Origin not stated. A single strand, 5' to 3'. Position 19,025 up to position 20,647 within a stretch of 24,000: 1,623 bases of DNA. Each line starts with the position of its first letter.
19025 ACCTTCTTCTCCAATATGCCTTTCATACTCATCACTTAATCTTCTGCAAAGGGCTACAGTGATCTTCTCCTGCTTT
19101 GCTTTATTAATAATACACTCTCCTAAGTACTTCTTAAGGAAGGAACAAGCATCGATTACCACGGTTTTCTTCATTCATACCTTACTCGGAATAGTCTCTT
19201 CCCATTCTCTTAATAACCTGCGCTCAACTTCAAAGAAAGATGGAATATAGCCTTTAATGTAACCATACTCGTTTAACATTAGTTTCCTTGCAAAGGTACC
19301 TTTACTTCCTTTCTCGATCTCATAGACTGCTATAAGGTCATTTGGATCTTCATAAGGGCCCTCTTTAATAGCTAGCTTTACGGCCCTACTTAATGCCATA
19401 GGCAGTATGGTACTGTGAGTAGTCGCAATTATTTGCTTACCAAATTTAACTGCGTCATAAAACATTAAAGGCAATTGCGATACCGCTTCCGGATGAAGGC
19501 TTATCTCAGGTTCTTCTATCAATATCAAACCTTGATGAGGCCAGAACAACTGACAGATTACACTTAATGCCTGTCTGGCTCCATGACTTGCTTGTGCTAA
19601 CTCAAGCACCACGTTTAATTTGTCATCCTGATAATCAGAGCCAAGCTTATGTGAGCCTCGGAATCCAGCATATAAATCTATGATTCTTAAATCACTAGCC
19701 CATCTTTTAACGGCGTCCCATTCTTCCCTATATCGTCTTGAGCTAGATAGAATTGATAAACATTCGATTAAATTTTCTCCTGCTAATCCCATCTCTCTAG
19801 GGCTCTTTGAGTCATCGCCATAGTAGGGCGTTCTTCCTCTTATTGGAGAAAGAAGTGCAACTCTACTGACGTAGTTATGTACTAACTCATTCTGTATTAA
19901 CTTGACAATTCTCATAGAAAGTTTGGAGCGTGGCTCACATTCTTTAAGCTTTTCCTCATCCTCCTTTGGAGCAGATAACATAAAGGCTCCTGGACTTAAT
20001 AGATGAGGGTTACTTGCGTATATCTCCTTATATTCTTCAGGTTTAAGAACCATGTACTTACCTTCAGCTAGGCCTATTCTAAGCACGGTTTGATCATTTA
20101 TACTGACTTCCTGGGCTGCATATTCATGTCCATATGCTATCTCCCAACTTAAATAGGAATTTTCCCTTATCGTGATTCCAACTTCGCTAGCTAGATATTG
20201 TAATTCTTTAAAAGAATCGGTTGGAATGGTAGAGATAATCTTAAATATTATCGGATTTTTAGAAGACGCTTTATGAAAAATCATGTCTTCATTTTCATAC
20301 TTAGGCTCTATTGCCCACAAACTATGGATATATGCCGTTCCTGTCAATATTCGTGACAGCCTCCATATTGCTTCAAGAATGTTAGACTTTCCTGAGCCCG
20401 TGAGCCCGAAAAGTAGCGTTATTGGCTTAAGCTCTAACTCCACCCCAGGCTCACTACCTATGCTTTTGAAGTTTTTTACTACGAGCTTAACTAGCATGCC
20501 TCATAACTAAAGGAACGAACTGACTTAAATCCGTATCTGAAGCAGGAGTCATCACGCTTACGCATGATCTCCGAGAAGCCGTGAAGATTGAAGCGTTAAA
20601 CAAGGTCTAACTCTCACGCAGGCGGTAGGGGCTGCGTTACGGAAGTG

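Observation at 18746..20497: Translationally coupled ABC-type ATPase + PIN nuclease operon: candidate two-gene antiviral or abortive-infection system that I do not recognise as a named system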

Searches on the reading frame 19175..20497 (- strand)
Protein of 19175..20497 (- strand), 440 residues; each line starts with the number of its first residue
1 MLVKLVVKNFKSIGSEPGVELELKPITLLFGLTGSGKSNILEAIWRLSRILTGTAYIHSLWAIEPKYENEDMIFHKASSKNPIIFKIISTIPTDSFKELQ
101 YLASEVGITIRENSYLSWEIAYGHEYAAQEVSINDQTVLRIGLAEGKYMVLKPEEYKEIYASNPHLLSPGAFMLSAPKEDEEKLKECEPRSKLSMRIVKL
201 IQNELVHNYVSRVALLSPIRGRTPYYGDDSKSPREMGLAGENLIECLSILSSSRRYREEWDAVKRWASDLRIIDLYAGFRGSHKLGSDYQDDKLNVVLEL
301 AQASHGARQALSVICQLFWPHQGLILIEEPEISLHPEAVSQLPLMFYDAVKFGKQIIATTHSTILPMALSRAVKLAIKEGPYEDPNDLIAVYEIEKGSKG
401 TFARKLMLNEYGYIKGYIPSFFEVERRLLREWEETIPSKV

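Call 3: search_protein_families(library=pfam, proteins=[window:19175-20497:-], max_evalue=1)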
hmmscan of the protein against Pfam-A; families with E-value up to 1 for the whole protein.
window:19175-20497:- (440 aa): 9 families
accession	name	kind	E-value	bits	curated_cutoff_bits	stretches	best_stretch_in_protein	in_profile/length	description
PF13175.12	AAA_15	-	1.9e-19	71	32.1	2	295-364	293-372/374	AAA ATPase domain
PF13304.12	AAA_21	-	7.7e-16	59.5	27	2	276-365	220-302/304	AAA domain, putative AbiEii toxin, Type IV TA system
PF02463.25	SMC_N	-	1.3e-07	31.7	40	1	2-48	2-49/220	RecF/RecN/SMC N terminal domain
PF13476.12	AAA_23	-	4.8e-07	31.1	27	1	4-44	1-39/201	AAA domain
PF13555.12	AAA_29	-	0.0041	17.3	27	1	18-46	16-44/61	P-loop containing region of AAA domain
PF00005.33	ABC_tran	-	0.0058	17.7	25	1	21-56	8-43/137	ABC transporter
PF25201.1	nSTAND6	-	0.095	13.2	27.7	1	20-47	14-41/148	Novel STAND NTPase 6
PF09263.16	PEX-2N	-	0.15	12.8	30.5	1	103-153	30-81/83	Peroxisome biogenesis factor 1, N-terminal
PF11398.14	DUF2813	-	0.46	10.2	21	0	322-363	284-322/372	Protein of unknown function (DUF2813)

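Call 4: search_protein_families(library=padloc, proteins=[window:19175-20497:-], max_evalue=1)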
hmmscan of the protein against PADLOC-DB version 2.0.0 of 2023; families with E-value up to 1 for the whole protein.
window:19175-20497:- (440 aa): 112 families (the best 25 are shown)
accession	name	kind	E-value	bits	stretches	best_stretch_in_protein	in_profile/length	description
PDLC03878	NsnB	-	4.9e-23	80.4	1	1-424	1-334/345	-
PDLC02979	AriA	-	1.2e-21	75.9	2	295-363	292-370/373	-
PDLC02980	AriA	-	1.6e-19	69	2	254-365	220-302/304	-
PDLC02335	AbiLi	-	3.4e-19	67.1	1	1-371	49-245/326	AbiLi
PDLC04178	HEC-01A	-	4.9e-18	63.4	2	290-363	252-328/399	-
PDLC04175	HEC-01A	-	2.7e-17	60.8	2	240-365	184-311/363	-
PDLC04176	HEC-01A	-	6.3e-17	60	1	4-363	5-318/371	-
PDLC04177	HEC-01A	-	6.8e-16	56.3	2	305-372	279-346/393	-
PDLC02358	Old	-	9.9e-16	55.6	2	323-364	286-327/578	Old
PDLC04541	PDC-M25A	-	3.5e-15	54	2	1-91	1-84/380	-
PDLC04179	HEC-01A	-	4.5e-14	50.4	2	299-363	336-402/459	-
PDLC04707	PDC-M55A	-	6.2e-14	49.8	1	2-419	3-395/421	-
PDLC04183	HEC-01A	-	1.9e-13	48.3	2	238-365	219-347/402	-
PDLC04148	HEC-03B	-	8.2e-13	46.2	2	290-423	306-435/458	-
PDLC04180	HEC-01A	-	9.8e-13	46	2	301-364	253-319/382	-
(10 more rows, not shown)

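Call 5: search_protein_families(library=ncbifam, proteins=[window:19175-20497:-], max_evalue=1)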
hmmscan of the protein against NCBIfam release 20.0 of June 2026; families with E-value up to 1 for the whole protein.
window:19175-20497:- (440 aa): 28 families (the best 25 are shown)
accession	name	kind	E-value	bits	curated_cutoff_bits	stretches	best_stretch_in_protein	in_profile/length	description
NF047739.1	antiphage_MADS3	equivalog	3.4e-08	33.1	420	2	1-135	1-131/427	methylation-associated defense system AAA family ATPase MAD3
NF038234.1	retron_eff_Eco8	equivalog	8.9e-08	31.2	250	2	324-363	275-322/679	retron Eco8 family effector endonuclease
TIGR00611.2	recf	equivalog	6e-05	22.4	172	1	4-49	3-46/339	DNA replication/repair protein RecF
TIGR03608.1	L_ocin_972_ABC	subfamily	6.9e-05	22.4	254.85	1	302-374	134-205/206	putative bacteriocin export ABC transporter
TIGR04435.1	restrict_AAA_1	hypoth_equivalog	0.001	17.9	300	1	20-46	34-59/568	restriction system-associated AAA family ATPase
TIGR02315.1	ABC_phnC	equivalog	0.0017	17.8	266.1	1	26-57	30-61/243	phosphonate ABC transporter ATP-binding protein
NF041760.1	PtuA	equivalog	0.0017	17.4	500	1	3-47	53-95/524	retron Ec78 anti-phage system effector ATPase PtuA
TIGR02169.1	SMC_prok_A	equivalog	0.0025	15.5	729.4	1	4-44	4-43/1165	chromosome segregation protein SMC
TIGR03415.1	ABC_choXWV_ATP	equivalog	0.0038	16.2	483.75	1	25-58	51-84/382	choline ABC transporter ATP-binding protein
TIGR01189.1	ccmA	equivalog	0.004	16.8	131.6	1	300-364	125-188/198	heme ABC exporter ATP-binding protein CcmA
NF040873.1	AztA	equivalog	0.0081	15.7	220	0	21-54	15-48/191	zinc ABC transporter ATP-binding protein AztA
NF053563.1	Rkd4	equivalog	0.0097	14.1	860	1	4-44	5-43/747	arcadin-4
TIGR04521.1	ECF_ATPase_2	equivalog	0.019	14.1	330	0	23-61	30-68/279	energy-coupling factor transporter ATPase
NF010170.0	PRK13651.1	equivalog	0.021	13.7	432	1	323-362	185-224/308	cobalt transporter ATP-binding subunit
NF003034.1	PRK03918.1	equivalog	0.024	12.6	700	1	4-44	5-43/878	DNA double-strand break repair ATPase Rad50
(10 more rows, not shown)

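Call 9: find_homologous_proteins(query=window:19175-20497:-)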
Query window:19175-20497:- (440 aa): 196 proteins with E <= 0.001 among 6614 candidates; the best 120 are listed.
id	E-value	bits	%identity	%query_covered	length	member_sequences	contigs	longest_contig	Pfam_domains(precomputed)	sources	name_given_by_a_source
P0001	3.1e-291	983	100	100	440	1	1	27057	PF13175.13,PF13476.13,PF02463.26,PF13304.13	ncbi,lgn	-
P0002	1.5e-116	408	47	100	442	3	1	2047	PF13175.13,PF13476.13,PF02463.26,PF13304.13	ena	-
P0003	2.3e-113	397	46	100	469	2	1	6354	PF13175.13,PF13476.13,PF02463.26,PF13304.13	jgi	-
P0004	3.3e-107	377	43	98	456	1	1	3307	PF13175.13,PF13304.13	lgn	-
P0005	2.7e-106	374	46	99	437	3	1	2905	PF13175.13,PF13476.13,PF02463.26,PF13304.13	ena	-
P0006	3.1e-102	361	41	100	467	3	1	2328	PF13175.13,PF13476.13,PF02463.26,PF13304.13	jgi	-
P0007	1.7e-98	348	44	99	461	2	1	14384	PF13175.13,PF13476.13,PF02463.26,PF13304.13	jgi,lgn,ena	-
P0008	3.2e-98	347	44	96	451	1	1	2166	PF13175.13,PF02463.26,PF13304.13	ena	-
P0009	1.8e-92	329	44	96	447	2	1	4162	PF13175.13,PF13476.13,PF02463.26,PF13304.13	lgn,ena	-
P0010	4.7e-91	324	42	99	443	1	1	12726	PF13175.13,PF02463.26,PF13304.13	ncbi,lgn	ncbi:MAG: AAA family ATPase [Sulfolobales archaeon]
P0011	1.6e-90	322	41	99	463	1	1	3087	PF13175.13,PF13476.13,PF02463.26,PF13304.13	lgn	-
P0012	1.8e-90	322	42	95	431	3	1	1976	PF13175.13,PF13476.13,PF02463.26,PF13304.13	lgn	-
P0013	2.1e-85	305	42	99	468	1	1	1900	PF13175.13,PF13476.13,PF02463.26,PF13304.13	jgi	-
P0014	3.3e-79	285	41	95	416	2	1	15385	PF13175.13,PF13304.13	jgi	-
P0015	4.7e-76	274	48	71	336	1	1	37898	PF13175.13,PF13304.13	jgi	-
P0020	1.1e-66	244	38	98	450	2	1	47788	PF13175.13,PF13476.13,PF02463.26,PF13304.13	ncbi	ncbi:MAG: AAA family ATPase [Candidatus Methanomethylicaceae archaeon]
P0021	1.4e-66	243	35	99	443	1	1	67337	PF11398.15,PF13175.13,PF13476.13,PF02463.26,PF13304.13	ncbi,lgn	-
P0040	3.6e-61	225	46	53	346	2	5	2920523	PF13175.13,PF13476.13,PF02463.26,PF13304.13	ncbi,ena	-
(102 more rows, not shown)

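Call 11: find_encoding_contigs(protein=P0001, flank=3000, max_places=3)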
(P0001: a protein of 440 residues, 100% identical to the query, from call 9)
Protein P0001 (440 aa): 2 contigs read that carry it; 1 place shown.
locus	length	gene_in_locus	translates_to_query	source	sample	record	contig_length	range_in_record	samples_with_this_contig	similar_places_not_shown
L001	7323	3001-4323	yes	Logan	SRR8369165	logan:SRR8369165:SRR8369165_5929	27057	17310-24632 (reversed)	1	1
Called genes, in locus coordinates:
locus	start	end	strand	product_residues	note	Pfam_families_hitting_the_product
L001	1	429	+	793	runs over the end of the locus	PF18072:FGAR-AT_linker, PF00586:AIRS, PF02769:AIRS_C, PF00586:AIRS, PF02769:AIRS_C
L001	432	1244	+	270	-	PF13507:GATase_5, PF00117:GATase (weak), PF01965:DJ-1_PfpI (weak), PF07685:GATase_3 (weak)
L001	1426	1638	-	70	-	-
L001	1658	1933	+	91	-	-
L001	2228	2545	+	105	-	-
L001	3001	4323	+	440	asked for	PF02463:SMC_N (weak), PF13175:AAA_15 (weak), PF13476:AAA_23 (weak), PF13304:AAA_21, PF13175:AAA_15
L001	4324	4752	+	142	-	PF13470:PIN_3 (weak)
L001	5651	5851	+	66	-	-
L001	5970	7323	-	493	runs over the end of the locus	PF13522:GATase_6, PF13537:GATase_7, PF00156:Pribosyltran (weak)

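Call 12: find_encoding_contigs(protein=P0007, flank=5000, max_places=3)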
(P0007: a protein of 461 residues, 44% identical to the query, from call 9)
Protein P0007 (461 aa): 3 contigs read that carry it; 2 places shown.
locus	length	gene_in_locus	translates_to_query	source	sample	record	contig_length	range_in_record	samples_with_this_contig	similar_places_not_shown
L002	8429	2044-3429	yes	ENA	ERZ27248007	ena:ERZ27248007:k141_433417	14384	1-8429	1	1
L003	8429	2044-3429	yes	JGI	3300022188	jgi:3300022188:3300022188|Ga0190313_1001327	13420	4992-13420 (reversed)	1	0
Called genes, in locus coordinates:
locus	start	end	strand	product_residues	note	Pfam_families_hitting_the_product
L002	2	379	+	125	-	?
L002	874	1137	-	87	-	-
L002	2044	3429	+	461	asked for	PF02463:SMC_N (weak), PF13175:AAA_15, PF13476:AAA_23 (weak), PF13304:AAA_21, PF13175:AAA_15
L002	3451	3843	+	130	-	PF13470:PIN_3 (weak)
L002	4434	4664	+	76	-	-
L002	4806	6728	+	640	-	PF02384:N6_Mtase, PF05175:MTS (faint), PF20473:MmeI_Mtase, PF07669:Eco57I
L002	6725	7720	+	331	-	-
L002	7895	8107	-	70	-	-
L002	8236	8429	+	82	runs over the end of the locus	-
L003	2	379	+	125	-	?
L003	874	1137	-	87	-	-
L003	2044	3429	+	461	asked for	PF02463:SMC_N (weak), PF13175:AAA_15, PF13476:AAA_23 (weak), PF13304:AAA_21, PF13175:AAA_15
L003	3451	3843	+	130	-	PF13470:PIN_3 (weak)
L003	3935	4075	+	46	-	-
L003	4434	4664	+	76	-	-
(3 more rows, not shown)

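Call 13: find_encoding_contigs(protein=P0010, flank=5000, max_places=3)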
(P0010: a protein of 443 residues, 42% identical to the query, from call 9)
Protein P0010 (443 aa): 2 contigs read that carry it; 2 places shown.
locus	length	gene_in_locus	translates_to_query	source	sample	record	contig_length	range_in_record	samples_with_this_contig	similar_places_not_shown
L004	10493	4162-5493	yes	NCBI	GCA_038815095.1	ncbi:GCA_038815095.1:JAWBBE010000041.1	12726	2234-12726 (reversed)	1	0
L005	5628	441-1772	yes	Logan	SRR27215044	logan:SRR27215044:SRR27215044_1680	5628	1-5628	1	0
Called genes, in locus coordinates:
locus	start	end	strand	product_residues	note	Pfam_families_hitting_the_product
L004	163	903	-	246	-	PF13476:AAA_23 (weak), PF00005:ABC_tran, PF02463:SMC_N (weak), PF13175:AAA_15 (faint), PF13304:AAA_21 (weak)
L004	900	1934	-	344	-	PF13379:NMT1_2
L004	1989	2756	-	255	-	PF01978:TrmB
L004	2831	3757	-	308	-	PF01040:UbiA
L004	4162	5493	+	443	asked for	PF02463:SMC_N (weak), PF13175:AAA_15, PF13304:AAA_21, PF13175:AAA_15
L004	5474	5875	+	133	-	PF13470:PIN_3 (faint)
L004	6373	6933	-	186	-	-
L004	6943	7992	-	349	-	PF13175:AAA_15, PF13304:AAA_21 (faint), PF13175:AAA_15 (weak)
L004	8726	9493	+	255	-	-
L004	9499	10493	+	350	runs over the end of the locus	-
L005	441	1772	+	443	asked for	PF02463:SMC_N (weak), PF13175:AAA_15, PF13304:AAA_21, PF13175:AAA_15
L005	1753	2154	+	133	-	PF13470:PIN_3 (faint)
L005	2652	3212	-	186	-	-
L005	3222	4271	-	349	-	PF13175:AAA_15, PF13304:AAA_21 (faint), PF13175:AAA_15 (weak)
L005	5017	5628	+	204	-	?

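Call 15: find_encoding_contigs(protein=P0020, flank=5000, max_places=2)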
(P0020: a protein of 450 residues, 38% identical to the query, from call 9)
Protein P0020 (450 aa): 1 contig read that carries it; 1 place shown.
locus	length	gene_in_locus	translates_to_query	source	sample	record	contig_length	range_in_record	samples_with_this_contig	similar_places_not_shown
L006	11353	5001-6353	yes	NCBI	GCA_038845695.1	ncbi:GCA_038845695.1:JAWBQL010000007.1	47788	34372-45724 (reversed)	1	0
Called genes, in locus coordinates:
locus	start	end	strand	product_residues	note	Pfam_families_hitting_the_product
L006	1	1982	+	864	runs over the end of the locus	PF01935:DUF87, PF13401:AAA_22 (faint)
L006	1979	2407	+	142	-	-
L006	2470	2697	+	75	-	-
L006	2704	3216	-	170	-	-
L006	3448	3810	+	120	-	-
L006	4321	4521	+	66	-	-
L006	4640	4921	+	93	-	-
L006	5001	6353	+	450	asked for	PF02463:SMC_N, PF13175:AAA_15, PF13476:AAA_23, PF13304:AAA_21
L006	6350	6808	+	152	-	PF13470:PIN_3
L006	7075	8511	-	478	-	-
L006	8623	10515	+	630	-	PF01935:DUF87, PF10412:TrwB_AAD_bind (faint), PF13173:AAA_14 (faint), PF13401:AAA_22 (faint)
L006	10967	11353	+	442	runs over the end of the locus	PF04471:Mrr_cat, PF13428:TPR_14 (faint), PF13181:TPR_8 (faint), PF14559:TPR_19 (faint), PF21033:RMD1-3 (faint), PF00515:TPR_1 (faint), PF07719:TPR_2 (faint), PF13414:TPR_11 (faint), +3 more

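Call 16: find_encoding_contigs(protein=P0021, flank=5000, max_places=2)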
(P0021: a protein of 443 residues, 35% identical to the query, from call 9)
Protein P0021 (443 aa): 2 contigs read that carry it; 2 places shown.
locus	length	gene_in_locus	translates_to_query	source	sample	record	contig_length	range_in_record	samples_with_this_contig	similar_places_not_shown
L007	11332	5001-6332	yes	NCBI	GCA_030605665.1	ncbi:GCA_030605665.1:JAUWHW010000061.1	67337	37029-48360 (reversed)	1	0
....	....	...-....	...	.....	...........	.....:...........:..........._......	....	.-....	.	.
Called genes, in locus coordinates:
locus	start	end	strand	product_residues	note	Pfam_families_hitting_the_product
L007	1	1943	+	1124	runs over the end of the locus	PF02384:N6_Mtase, PF08241:Methyltransf_11 (faint), PF08242:Methyltransf_12 (faint), PF13649:Methyltransf_25 (faint), PF13847:Methyltransf_31 (faint), PF07669:Eco57I, PF01555:N6_N4_Mtase (weak)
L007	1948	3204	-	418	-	-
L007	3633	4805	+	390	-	-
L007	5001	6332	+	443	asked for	PF02463:SMC_N, PF11398:DUF2813 (faint), PF13175:AAA_15, PF13476:AAA_23, PF13304:AAA_21, PF13175:AAA_15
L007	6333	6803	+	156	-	PF13470:PIN_3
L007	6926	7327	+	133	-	-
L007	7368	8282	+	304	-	PF03811:Zn_ribbon_InsA (weak), PF00665:rve, PF13610:DDE_Tnp_IS240, PF13683:rve_3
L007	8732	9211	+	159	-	-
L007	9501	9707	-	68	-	-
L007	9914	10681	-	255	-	PF00805:Pentapeptide, PF13599:Pentapeptide_4 (weak), PF00805:Pentapeptide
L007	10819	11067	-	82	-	-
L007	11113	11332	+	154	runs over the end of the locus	-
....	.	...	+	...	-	?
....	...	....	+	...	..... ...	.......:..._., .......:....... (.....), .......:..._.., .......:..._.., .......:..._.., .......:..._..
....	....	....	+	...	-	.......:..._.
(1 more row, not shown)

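Call 17: find_encoding_contigs(protein=P0040, flank=5000, max_places=3)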
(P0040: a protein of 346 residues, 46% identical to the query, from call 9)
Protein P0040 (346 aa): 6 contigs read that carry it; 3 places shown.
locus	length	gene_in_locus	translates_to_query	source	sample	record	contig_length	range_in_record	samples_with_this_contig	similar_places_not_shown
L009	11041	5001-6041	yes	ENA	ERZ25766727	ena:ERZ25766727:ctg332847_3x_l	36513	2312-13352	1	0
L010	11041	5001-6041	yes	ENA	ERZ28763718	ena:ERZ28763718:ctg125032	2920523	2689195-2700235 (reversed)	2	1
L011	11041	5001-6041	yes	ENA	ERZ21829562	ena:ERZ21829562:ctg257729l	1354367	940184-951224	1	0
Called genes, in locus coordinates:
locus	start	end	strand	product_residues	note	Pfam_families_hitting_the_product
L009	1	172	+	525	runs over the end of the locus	PF00581:Rhodanese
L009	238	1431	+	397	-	PF00174:Oxidored_molyb, PF03404:Mo-co_dimer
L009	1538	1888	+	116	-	PF07883:Cupin_2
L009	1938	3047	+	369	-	PF00174:Oxidored_molyb, PF03404:Mo-co_dimer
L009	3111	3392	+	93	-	-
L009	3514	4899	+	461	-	PF07690:MFS_1, PF12832:MFS_1_like (weak), PF07690:MFS_1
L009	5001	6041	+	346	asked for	PF02463:SMC_N, PF13175:AAA_15, PF13476:AAA_23, PF13304:AAA_21, PF13175:AAA_15, PF13304:AAA_21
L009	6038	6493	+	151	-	-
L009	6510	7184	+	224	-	PF04199:Cyclase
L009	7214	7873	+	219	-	PF01725:Ham1p_like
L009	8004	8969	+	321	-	PF07726:AAA_3 (faint), PF07728:AAA_5, PF13191:AAA_16 (weak), PF13401:AAA_22 (faint), PF00004:AAA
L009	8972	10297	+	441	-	PF05762:VWA_CoxE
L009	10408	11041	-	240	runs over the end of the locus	PF14378:PAP2_3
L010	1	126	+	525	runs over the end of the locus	PF00581:Rhodanese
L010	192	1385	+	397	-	PF00174:Oxidored_molyb, PF03404:Mo-co_dimer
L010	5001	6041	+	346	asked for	PF02463:SMC_N, PF13175:AAA_15, PF13476:AAA_23, PF13304:AAA_21, PF13175:AAA_15, PF13304:AAA_21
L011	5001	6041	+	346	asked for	PF02463:SMC_N, PF13175:AAA_15, PF13476:AAA_23, PF13304:AAA_21, PF13175:AAA_15, PF13304:AAA_21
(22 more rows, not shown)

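Call 26: find_related_loci(query=A2, collection=genome_contigs, flank=6000)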
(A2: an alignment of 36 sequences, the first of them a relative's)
Query A2 (440 aa) in genome_contigs; peptide patterns used: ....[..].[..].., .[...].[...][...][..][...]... (x = any residue, [..] = any of these).
599 stretches matched a pattern (row limit reached: there are more); 155 encode a relative of the query (tblastn E <= 1e-3); the best 80 are kept; 80 distinct loci.
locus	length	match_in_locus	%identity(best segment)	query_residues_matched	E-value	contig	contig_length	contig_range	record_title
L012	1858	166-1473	46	1-437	4e-123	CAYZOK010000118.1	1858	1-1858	MAG TPA_asm: uncultured Candidatus Bathyarchaeia archaeon isolate binchicken_co375_35 genome assembly, contig: NODE_4886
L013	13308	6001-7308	36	1-436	2e-71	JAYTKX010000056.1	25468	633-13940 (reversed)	MAG: Methanobacteriota archaeon isolate GFS_3223 GFS_3223_55, whole genome shotgun sequence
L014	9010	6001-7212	35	1-437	2e-64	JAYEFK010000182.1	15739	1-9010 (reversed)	MAG: Methanobacteriota archaeon isolate MAG275 MAG275_182, whole genome shotgun sequence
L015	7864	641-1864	36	1-437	6e-63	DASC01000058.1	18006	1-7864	MAG TPA_asm: Methanosarcinales archaeon UBA203 UBA203_contig_16208, whole genome shotgun sequence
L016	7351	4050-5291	35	1-437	5e-63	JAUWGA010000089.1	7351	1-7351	MAG: Methanosarcinales archaeon isolate CSMAG_2230 CSMAG_2230_k141_2751884_length_7351_cov_17.7430, whole genome shotgun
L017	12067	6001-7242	35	1-437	1e-62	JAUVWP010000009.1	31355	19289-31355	MAG: Methanosarcinales archaeon isolate CSMAG_1193 CSMAG_1193_k127_3651100_length_31355_cov_122.0120, whole genome shotg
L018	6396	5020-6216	34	1-437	7e-62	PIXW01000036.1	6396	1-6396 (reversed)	MAG: ANME-2 cluster archaeon isolate WYZ-LMO14 WYZ-LMO14_contig56660, whole genome shotgun sequence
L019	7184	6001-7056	45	1-437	1e-57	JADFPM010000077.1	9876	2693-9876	MAG: Chloroflexota bacterium isolate B73T1L10 B73T1L10_NODE11518, whole genome shotgun sequence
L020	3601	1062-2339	34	1-437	1e-56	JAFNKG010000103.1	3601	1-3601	MAG: Methanophagales archaeon isolate CR_Bin_179 NODE_367_length_3601_cov_36.347616, whole genome shotgun sequence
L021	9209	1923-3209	34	1-437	3e-55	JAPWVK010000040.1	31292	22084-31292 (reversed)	MAG: Methanophagales archaeon isolate SB_Co_68 SB_Co_68_000000000040, whole genome shotgun sequence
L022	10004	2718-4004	35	1-437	5e-53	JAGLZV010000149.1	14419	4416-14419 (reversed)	MAG: Methanophagales archaeon isolate RS_14_10 ZL355.bin.10.fa_149, whole genome shotgun sequence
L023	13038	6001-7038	45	1-437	5e-52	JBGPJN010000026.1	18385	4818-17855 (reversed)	MAG: Dehalococcoidia bacterium isolate OBJ_0618_7090110_308 k141_952231_length_18385_cov_14.9050, whole genome shotgun s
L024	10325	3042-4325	33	1-437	8e-52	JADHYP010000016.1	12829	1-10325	MAG: Candidatus Syntrophoarchaeum sp. isolate BS750m-G82 BS-750m-C8620, whole genome shotgun sequence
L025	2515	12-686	43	211-437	2e-51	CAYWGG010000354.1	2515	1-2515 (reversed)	MAG TPA_asm: uncultured Dehalococcoidia bacterium isolate binchicken_co21_430 genome assembly, contig: NODE_86894_length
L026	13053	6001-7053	47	1-437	4e-51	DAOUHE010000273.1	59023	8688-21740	MAG TPA_asm: Dehalococcoidia bacterium isolate S1_19 k129_1811965, whole genome shotgun sequence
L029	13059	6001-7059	42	1-437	3e-50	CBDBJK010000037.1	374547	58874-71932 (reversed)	MAG: Dehalococcoidia bacterium isolate faae4e5b-80d9-4cfe-9cbd-97dc395bf251 genome assembly, contig: contig_37, whole ge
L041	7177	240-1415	39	1-436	4e-33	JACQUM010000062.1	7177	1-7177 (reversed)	MAG: Chloroflexi bacterium isolate NC_groundwater_1437_Ag_S-0.65um_65_24 S_p65_S5_coassembly_k141_2097690, whole genome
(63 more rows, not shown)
